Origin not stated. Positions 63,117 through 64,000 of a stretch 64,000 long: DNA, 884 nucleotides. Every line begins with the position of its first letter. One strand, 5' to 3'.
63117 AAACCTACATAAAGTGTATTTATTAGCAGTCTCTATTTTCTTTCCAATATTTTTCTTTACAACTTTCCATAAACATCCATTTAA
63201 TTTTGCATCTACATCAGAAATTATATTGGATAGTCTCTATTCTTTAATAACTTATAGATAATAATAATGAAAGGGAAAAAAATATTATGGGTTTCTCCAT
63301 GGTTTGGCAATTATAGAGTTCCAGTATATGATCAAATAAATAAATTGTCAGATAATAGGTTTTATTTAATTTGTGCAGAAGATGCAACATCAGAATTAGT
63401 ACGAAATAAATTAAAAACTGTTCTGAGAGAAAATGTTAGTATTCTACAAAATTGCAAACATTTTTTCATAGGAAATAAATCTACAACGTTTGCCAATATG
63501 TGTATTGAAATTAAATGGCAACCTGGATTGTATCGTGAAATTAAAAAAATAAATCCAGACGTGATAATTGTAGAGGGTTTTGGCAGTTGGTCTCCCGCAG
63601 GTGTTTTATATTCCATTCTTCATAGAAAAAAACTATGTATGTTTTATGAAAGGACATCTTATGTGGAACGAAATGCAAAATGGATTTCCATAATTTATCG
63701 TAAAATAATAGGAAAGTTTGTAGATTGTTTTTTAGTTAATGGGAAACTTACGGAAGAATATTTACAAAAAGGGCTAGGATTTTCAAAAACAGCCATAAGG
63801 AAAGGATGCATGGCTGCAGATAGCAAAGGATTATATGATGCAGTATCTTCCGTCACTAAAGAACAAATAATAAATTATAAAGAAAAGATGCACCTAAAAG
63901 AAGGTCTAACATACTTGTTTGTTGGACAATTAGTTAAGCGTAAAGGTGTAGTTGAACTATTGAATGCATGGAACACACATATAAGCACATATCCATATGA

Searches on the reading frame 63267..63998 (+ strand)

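Call 7: search_protein_families(library=pfam, proteins=[window:63267-63998:+])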
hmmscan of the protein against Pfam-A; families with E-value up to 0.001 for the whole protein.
window:63267-63998:+ (244 aa): 1 family
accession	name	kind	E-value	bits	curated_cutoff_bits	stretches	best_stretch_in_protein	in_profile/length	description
PF13439.12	Glyco_transf_4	-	3e-05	24.6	28.5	1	82-177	58-159/170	Glycosyltransferase Family 4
